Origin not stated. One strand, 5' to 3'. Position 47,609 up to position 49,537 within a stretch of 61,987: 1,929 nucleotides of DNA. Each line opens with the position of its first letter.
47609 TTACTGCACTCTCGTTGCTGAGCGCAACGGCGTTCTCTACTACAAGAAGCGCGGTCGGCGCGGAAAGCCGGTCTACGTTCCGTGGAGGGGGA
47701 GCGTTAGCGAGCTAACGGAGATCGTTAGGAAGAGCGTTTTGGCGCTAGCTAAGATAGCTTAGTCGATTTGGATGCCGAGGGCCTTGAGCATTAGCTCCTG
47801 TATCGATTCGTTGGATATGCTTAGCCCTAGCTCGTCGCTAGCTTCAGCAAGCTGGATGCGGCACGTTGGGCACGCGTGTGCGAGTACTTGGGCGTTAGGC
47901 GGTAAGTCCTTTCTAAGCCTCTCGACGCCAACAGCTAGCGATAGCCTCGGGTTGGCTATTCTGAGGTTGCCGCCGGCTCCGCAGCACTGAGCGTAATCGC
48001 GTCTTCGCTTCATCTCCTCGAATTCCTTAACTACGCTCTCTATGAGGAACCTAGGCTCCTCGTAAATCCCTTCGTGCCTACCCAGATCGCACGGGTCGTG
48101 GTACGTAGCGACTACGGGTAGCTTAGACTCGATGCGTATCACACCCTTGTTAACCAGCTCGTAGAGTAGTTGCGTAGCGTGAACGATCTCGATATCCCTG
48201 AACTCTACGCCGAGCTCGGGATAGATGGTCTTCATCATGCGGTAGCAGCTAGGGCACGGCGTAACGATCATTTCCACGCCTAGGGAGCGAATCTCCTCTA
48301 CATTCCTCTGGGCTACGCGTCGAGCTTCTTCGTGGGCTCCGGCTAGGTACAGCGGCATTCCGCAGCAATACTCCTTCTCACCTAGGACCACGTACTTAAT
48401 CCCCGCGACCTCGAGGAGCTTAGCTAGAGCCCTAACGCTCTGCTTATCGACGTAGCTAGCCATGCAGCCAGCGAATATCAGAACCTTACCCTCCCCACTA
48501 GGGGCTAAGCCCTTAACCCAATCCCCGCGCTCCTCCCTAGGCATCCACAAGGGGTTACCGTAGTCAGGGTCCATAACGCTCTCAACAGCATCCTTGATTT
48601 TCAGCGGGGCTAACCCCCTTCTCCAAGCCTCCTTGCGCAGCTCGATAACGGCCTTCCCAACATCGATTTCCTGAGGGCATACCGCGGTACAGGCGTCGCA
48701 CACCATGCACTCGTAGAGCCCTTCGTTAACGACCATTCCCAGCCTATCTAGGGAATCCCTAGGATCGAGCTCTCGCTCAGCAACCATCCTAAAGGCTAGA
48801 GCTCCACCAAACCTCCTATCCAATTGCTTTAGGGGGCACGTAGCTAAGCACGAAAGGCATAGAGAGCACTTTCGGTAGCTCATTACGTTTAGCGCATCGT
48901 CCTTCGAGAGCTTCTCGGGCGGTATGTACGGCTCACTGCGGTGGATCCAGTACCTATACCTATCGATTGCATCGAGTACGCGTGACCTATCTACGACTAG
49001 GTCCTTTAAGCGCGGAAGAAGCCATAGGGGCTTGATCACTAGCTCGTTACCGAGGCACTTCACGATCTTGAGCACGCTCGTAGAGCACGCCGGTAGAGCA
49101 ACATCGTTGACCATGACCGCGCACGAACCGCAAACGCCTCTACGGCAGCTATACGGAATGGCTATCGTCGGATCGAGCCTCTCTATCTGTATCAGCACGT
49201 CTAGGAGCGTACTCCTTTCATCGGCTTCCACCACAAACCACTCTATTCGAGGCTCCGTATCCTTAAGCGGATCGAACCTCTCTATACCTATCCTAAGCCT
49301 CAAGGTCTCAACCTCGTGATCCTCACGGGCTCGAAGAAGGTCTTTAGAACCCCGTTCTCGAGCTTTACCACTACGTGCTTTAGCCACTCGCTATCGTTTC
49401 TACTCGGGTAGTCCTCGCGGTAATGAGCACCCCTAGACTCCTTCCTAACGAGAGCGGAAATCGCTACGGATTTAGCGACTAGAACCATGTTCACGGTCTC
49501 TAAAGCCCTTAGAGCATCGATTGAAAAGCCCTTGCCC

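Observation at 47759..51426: Lipoyl-carrier (GcvH-like) gene translationally coupled to a soluble TfrAB-type thiol:fumarate-reductase-like enzyme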

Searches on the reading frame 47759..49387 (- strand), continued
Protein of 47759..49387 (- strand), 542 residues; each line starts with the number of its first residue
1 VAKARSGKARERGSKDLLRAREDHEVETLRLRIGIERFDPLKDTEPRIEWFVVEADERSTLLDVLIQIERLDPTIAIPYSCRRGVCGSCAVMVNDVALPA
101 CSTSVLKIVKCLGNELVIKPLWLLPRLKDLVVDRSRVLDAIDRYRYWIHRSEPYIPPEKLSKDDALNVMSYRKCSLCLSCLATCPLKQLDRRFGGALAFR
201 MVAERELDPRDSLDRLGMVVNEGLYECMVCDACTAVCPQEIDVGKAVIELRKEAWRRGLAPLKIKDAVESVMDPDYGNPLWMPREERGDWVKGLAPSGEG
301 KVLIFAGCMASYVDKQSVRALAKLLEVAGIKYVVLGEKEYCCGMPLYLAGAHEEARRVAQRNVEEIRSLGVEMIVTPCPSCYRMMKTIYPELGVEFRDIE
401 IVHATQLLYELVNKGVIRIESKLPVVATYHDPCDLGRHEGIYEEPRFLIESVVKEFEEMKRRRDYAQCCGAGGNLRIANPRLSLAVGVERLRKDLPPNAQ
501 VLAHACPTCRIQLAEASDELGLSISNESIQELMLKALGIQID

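Call 60: search_protein_families(library=ncbifam, proteins=[L173:8602-10242:+, L171:12697-13773:+, L044:10775-11848:+, L044:9662-10738:+, L044:5496-6956:+, L044:6953-8122:+], max_evalue=0.000001)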
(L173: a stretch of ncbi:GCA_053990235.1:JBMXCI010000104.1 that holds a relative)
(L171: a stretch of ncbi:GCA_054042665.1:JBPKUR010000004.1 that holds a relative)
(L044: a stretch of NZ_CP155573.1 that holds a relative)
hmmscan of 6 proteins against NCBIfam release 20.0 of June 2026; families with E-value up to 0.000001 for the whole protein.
L173:8602-10242:+ (546 aa): 8 families
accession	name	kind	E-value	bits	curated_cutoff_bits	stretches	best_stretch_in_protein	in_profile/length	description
TIGR04013.1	B12_SAM_MJ_1487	hypoth_equivalog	5.4e-31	107.8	251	1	223-446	150-362/382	TIGR04013 family B12-binding domain/radical SAM domain-containing protein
TIGR00089.1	TIGR00089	subfamily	7.3e-23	81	251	1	237-524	153-424/429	MiaB/RimO family radical SAM methylthiotransferase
TIGR04014.1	B12_SAM_MJ_0865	equivalog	2.1e-20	72.9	360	1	234-452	170-368/434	methyl-coenzyme M reductase glutamine C-methyltransferase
TIGR04479.1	bcpD_PhpK_rSAM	subfamily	2.8e-12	45.8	600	1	353-416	345-408/504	PhpK family radical SAM P-methyltransferase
TIGR01125.1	TIGR01125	equivalog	4.8e-12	45.7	356.95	1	236-487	149-384/432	30S ribosomal protein S12 methylthiotransferase RimO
TIGR01579.1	MiaB-like-C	equivalog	7.7e-12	45.2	357.05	1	236-473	152-372/416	tRNA (N(6)-L-threonylcarbamoyladenosine(37)-C(2))-methylthiotransferase MtaB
TIGR01574.1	miaB-methiolase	equivalog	8.8e-12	44.7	355.3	1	237-524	158-429/437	tRNA (N6-isopentenyl adenosine(37)-C2)-methylthiotransferase MiaB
TIGR01578.1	MiaB-like-B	hypoth_equivalog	1.1e-11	44.2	314.7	1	237-503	147-393/421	tRNA (N(6)-L-threonylcarbamoyladenosine(37)-C(2))-methylthiotransferase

L171:12697-13773:+ (358 aa): 9 families
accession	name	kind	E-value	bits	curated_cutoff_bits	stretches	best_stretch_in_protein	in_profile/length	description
TIGR02668.1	moaA_archaeal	equivalog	1.8e-11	43.6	325.25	1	33-147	14-122/303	GTP 3',8-cyclase MoaA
NF001199.0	PRK00164.2-1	equivalog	3e-10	39.8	231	1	33-146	16-123/308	GTP 3',8-cyclase MoaA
TIGR03977.1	rSAM_pair_HxsC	equivalog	4.2e-10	39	267.9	1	31-121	27-109/292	His-Xaa-Ser system radical SAM maturase HxsC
TIGR02666.1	moaA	equivalog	8.1e-10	38.2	284.05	1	34-140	15-119/336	GTP 3',8-cyclase MoaA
NF050035.1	rSAM_WgK_link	exception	5.9e-09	35.4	650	1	33-141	13-114/367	radical SAM/SPASM peptide maturase WgkB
TIGR03978.1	rSAM_paired_1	equivalog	2e-08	33.5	370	1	32-119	86-175/466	His-Xaa-Ser system radical SAM maturase HxsB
TIGR02495.1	NrdG2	equivalog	2.4e-07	30.3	131.15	0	31-135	19-112/193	anaerobic ribonucleoside-triphosphate reductase activating protein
NF045702.1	rSAM_GDGT_ether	equivalog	3e-07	29.5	450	1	19-141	72-196/486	tetraether lipid synthase Tes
TIGR04251.1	SCM_rSAM_ScmF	equivalog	9.8e-07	28.5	400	0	33-131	8-101/353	SynChlorMet cassette radical SAM/SPASM protein ScmF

L044:10775-11848:+ (357 aa): 3 families
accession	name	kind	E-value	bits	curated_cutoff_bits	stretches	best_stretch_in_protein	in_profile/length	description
NF053743.1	LipS2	equivalog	4.1e-69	233.2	270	1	15-339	3-292/292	LipS2 family lipoyl synthase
TIGR04043.1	rSAM_MSMEG_0568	hypoth_equivalog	4.9e-17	61.9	303.7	1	123-258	185-315/354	MSMEG_0568 family radical SAM protein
NF045502.1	variant_rSAM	domain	4.8e-15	55.4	125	1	51-264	144-349/357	radical SAM protein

L044:9662-10738:+ (358 aa): 26 families (the best 25 are shown)
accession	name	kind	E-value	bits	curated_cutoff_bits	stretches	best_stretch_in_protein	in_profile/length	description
TIGR02032.1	GG-red-SF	subfamily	4.5e-58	197.3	158.8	1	8-293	1-297/297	geranylgeranyl reductase family protein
NF041160.1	DGGPL_Thplmales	equivalog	5.9e-33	114.4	780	1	7-319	3-338/396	digeranylgeranylglycerophospholipid reductase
TIGR02023.1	BchP-ChlP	subfamily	8.5e-30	104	343.3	1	8-321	1-326/388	geranylgeranyl diphosphate reductase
NF041080.1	DGGGPL_reductase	equivalog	1.3e-29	103.4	580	1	7-301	1-319/447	digeranylgeranylglycerophospholipid reductase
NF049967.1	QhpG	equivalog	7.3e-22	77.9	240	1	10-335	1-329/423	flavin-dependent monooxygenase QhpG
NF045655.1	MkRedMenJ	equivalog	1.1e-19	70.7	700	1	6-324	3-340/406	menaquinone reductase MenJ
NF007450.0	PRK10015.1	subfamily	1.2e-14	53.9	466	0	214-318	248-350/429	FAD-dependent oxidoreductase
NF008519.0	PRK11445.1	equivalog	1.8e-14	53.8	303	1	126-309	134-312/355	FAD-binding protein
NF007542.0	PRK10157.1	subfamily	1.8e-13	50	610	1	6-160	4-173/428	FAD-dependent oxidoreductase FixC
TIGR02028.1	ChlP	equivalog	3.8e-13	49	505.3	1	10-304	3-315/398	geranylgeranyl reductase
NF041385.1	Dggglyphlred_Halo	equivalog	1.1e-12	47.2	700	1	5-208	2-222/405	digeranylgeranylglycerophospholipid reductase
TIGR01790.1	carotene-cycl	subfamily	2.8e-12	46.5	209.5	0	9-175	1-164/387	lycopene cyclase family protein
NF038174.1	maturase_GoxB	equivalog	3.7e-12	46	400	1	9-162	2-166/358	glycine oxidase maturase GoxB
NF004780.0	PRK06126.1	subfamily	6.4e-12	44.5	445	0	4-50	5-51/552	hypothetical protein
NF038171.1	maturase_LodB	equivalog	9.7e-12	44.6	400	0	9-161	1-171/361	lysine-epsilon-oxidase maturase LodB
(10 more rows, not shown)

L044:5496-6956:+ (486 aa): 10 families
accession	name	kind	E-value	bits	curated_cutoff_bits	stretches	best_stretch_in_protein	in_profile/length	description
TIGR00387.1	glcD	equivalog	1.5e-37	129.4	567.9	1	50-450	1-413/413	glycolate oxidase subunit GlcD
NF049975.1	2HglutDHaseYdiJ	equivalog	5.8e-23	80.6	1350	1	40-189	45-196/1018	D-2-hydroxyglutarate dehydrogenase YdiJ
NF008408.0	PRK11230.1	equivalog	1.7e-20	73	897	1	45-451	54-471/499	glycolate oxidase subunit GlcD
NF041227.1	BagG_FevA2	exception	3.8e-14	52.2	850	1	39-215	38-209/455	bagremycin/ferroverdin biosynthesis FAD-dependent oxygenase BagG/FevA2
NF041226.1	BagK_FevA1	equivalog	8.6e-14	50.8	800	1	40-218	34-208/453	bagremycin/ferroverdin biosynthesis FAD-dependent oxygenase BagK/FevA1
NF008439.0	PRK11282.1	equivalog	2e-13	49.9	284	1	64-277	16-229/358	glycolate oxidase subunit GlcE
TIGR01679.1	bact_FAD_ox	subfamily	2.7e-13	49.6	292.25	1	46-215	11-174/419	FAD-linked oxidoreductase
TIGR01676.1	GLDHase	equivalog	1e-12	47.6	458.25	1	49-218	64-230/541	L-galactonolactone dehydrogenase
TIGR01678.1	FAD_lactone_ox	subfamily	2.1e-11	43.4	396.8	1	47-216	15-181/438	sugar 1,4-lactone oxidase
NF053785.1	DcplphribOxDprE1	equivalog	7.3e-09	35.3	500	1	50-238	18-203/449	decaprenylphosphoryl-beta-D-ribose oxidase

L044:6953-8122:+ (389 aa): 10 families
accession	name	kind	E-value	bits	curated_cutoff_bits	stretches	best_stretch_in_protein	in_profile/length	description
NF004898.0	PRK06259.1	equivalog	2.9e-51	174.6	385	1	17-387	136-488/488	fumarate reductase (CoM/CoB) subunit TfrB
NF045670.1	quin_L_LdhH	equivalog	8e-49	166.5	800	2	122-383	442-705/706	L-lactate dehydrogenase (quinone) large subunit LdhH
NF008369.0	PRK11168.1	equivalog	4e-31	108.3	278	1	114-377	136-395/401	anaerobic glycerol-3-phosphate dehydrogenase subunit C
NF045663.1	diclust_near_Sec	equivalog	1.4e-30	106.1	530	1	19-367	310-622/759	pyridine nucleotide-disulfide oxidoreductase/dicluster-binding protein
NF045724.1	ferredox_TmcB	equivalog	1.6e-26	92.9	735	1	16-386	42-427/430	electron transfer complex ferredoxin TmcB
NF045711.1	sulf_resp_HmcF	equivalog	8.6e-25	87.4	750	1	16-363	61-425/457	sulfate respiration complex iron-sulfur protein HmcF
NF045796.1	DsrK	equivalog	5.9e-23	81.2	400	1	16-329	51-378/453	sulfate reduction electron transfer complex DsrMKJOP subunit DsrK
TIGR03379.1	glycerol3P_GlpC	equivalog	3.8e-16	58.8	279.9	1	114-370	132-384/397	anaerobic glycerol-3-phosphate dehydrogenase subunit GlpC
NF008434.0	PRK11274.1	equivalog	1.5e-15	57.1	333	1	17-369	25-394/409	glycolate oxidase subunit GlcF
TIGR00273.1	TIGR00273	equivalog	8.8e-13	47.9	444.8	1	13-106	291-381/432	LutB/LldF family L-lactate oxidation iron-sulfur protein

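Call 61: find_encoding_contigs(protein=P0055, flank=7000, max_places=1)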
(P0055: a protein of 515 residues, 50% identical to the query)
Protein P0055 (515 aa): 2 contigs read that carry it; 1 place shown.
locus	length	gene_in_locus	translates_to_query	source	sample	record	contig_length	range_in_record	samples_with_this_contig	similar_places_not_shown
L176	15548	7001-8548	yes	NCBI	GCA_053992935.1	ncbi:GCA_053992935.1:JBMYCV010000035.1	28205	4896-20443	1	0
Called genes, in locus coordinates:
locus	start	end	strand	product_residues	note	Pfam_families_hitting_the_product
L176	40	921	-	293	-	PF12911:OppC_N (weak), PF00528:BPD_transp_1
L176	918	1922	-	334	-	PF19300:BPD_transp_1_N, PF00528:BPD_transp_1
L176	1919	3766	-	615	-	PF00496:SBP_bac_5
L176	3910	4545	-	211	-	PF01613:Flavin_Reduct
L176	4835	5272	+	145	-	PF01597:GCV_H, PF00364:Biotin_lipoyl (weak)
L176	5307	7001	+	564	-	PF00890:FAD_binding_2, PF01266:DAO, PF03486:HI0933_like, PF07992:Pyr_redox_2 (faint), PF12831:FAD_oxidored (weak), PF02910:Succ_DH_flav_C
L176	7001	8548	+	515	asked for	PF13085:Fer2_3, PF00111:Fer2 (faint), PF13183:Fer4_8, PF02754:CCG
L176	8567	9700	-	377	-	PF21948:LplA-B_cat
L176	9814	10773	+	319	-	PF02007:MtrH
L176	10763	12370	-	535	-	PF00111:Fer2 (weak), PF17651:Raco_middle, PF14574:RACo_C_ter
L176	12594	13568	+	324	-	PF01717:Meth_synt_2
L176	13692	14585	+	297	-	PF05681:Fumerase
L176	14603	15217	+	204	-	PF05683:Fumerase_C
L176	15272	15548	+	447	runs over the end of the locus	PF00390:malic, PF03949:Malic_M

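Call 62: search_solved_structures(query=window:47759-49303:-, max_evalue=0.001, show_alignments=0)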
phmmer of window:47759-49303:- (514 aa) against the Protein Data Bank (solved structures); distinct sequences matched with E-value up to 0.001: 31.
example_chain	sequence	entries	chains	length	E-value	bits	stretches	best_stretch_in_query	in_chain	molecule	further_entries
9ojn_A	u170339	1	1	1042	7.2e-40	140.2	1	179-503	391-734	Iron-sulfur-binding reductase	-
5xmj_B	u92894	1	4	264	7.9e-25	90.6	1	3-217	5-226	Succinate dehydrogenase iron-sulfur subunit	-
2wp9_B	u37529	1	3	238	8.9e-24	87.1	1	1-223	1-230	SUCCINATE DEHYDROGENASE IRON-SULFUR SUBUNIT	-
1nek_B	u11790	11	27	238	1.2e-23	86.7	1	1-223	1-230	Succinate dehydrogenase iron-sulfur protein | SUCCINATE DEHYDROGENASE IRON-SULFUR SUBUNIT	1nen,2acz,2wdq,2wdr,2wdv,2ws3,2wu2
1kf6_B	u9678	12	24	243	3e-22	82.1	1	2-226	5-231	FUMARATE REDUCTASE IRON-SULFUR PROTEIN | Fumarate reductase iron-sulfur subunit | Fumarate reductase (Anaerobic), Fe-S subunit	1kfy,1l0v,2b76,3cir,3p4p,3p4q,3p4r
2bs2_B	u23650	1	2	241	5.4e-21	77.9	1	3-225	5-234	QUINOL-FUMARATE REDUCTASE IRON-SULFUR SUBUNIT B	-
1e7p_B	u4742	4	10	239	5.9e-21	77.8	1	3-225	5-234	Fumarate reductase iron-sulfur subunit | FUMARATE REDUCTASE IRON-SULFUR PROTEIN | QUINOL-FUMARATE REDUCTASE IRON-SULFUR SUBUNIT B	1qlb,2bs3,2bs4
9fq7_2N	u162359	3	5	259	3.3e-19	72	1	7-224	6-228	Succinate dehydrogenase [ubiquinone] iron-sulfur subunit, mitochondrial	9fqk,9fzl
7d6v_B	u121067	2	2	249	7.9e-19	70.8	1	15-226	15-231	Fumarate reductase iron-sulfur subunit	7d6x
1yq3_B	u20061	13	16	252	3.1e-18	68.8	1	5-224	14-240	succinate dehydrogenase Ip subunit | Succinate dehydrogenase [ubiquinone] iron-sulfur subunit, mitochondrial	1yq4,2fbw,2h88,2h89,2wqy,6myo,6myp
1zoy_B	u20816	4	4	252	2.5e-17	65.9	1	5-224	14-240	Iron-sulfur protein | Succinate dehydrogenase [ubiquinone] iron-sulfur subunit, mitochondrial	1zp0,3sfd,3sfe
3abv_B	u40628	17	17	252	2.5e-17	65.8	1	5-224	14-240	Succinate dehydrogenase [ubiquinone] iron-sulfur subunit, mitochondrial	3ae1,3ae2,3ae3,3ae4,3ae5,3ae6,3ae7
8gs8_B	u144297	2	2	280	3.5e-17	65.3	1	5-224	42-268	Succinate dehydrogenase [ubiquinone] iron-sulfur subunit, mitochondrial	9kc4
4ytp_B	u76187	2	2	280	3.6e-17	65.3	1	5-224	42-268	Succinate dehydrogenase [ubiquinone] iron-sulfur subunit, mitochondrial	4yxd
6lum_B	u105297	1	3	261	5.2e-17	64.8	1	5-224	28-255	Succinate dehydrogenase subunit B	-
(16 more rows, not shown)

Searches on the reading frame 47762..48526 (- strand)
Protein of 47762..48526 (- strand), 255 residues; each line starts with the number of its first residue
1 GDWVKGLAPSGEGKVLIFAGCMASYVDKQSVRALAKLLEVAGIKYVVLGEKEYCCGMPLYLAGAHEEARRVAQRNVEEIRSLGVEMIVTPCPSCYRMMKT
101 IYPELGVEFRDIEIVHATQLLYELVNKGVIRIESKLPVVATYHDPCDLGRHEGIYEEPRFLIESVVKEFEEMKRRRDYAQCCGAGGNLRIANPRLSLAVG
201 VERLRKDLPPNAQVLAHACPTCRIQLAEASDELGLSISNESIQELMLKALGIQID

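Call 66: search_solved_structures(query=window:47762-48526:-, max_evalue=0.01, show_alignments=3)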
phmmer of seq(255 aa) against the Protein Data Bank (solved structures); distinct sequences matched with E-value up to 0.01: 6.
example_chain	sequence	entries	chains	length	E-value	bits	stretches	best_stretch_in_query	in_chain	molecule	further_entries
9ojn_A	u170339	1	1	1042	5.8e-37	130.9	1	15-244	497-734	Iron-sulfur-binding reductase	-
9sfi_C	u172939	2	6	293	5e-10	42.6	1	35-240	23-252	H(2)/formate:CoB-CoM heterodisulfide,ferredoxin reductase subunit B2 | Heterodisulfide reductase subunit B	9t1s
5odc_B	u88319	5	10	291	2.2e-09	40.5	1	104-233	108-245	Heterodisulfide reductase, subunit B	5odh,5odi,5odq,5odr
8rvv_B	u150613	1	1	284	2.3e-06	30.6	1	100-230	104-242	H(2):CoB-CoM heterodisulfide,ferredoxin reductase subunit B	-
8rvu_b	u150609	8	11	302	2.9e-06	30.3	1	100-230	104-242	H(2):CoB-CoM heterodisulfide,ferredoxin reductase subunit B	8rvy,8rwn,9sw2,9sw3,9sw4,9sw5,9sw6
7bkb_B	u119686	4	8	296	2e-05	27.5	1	101-230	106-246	CoB--CoM heterodisulfide reductase subunit B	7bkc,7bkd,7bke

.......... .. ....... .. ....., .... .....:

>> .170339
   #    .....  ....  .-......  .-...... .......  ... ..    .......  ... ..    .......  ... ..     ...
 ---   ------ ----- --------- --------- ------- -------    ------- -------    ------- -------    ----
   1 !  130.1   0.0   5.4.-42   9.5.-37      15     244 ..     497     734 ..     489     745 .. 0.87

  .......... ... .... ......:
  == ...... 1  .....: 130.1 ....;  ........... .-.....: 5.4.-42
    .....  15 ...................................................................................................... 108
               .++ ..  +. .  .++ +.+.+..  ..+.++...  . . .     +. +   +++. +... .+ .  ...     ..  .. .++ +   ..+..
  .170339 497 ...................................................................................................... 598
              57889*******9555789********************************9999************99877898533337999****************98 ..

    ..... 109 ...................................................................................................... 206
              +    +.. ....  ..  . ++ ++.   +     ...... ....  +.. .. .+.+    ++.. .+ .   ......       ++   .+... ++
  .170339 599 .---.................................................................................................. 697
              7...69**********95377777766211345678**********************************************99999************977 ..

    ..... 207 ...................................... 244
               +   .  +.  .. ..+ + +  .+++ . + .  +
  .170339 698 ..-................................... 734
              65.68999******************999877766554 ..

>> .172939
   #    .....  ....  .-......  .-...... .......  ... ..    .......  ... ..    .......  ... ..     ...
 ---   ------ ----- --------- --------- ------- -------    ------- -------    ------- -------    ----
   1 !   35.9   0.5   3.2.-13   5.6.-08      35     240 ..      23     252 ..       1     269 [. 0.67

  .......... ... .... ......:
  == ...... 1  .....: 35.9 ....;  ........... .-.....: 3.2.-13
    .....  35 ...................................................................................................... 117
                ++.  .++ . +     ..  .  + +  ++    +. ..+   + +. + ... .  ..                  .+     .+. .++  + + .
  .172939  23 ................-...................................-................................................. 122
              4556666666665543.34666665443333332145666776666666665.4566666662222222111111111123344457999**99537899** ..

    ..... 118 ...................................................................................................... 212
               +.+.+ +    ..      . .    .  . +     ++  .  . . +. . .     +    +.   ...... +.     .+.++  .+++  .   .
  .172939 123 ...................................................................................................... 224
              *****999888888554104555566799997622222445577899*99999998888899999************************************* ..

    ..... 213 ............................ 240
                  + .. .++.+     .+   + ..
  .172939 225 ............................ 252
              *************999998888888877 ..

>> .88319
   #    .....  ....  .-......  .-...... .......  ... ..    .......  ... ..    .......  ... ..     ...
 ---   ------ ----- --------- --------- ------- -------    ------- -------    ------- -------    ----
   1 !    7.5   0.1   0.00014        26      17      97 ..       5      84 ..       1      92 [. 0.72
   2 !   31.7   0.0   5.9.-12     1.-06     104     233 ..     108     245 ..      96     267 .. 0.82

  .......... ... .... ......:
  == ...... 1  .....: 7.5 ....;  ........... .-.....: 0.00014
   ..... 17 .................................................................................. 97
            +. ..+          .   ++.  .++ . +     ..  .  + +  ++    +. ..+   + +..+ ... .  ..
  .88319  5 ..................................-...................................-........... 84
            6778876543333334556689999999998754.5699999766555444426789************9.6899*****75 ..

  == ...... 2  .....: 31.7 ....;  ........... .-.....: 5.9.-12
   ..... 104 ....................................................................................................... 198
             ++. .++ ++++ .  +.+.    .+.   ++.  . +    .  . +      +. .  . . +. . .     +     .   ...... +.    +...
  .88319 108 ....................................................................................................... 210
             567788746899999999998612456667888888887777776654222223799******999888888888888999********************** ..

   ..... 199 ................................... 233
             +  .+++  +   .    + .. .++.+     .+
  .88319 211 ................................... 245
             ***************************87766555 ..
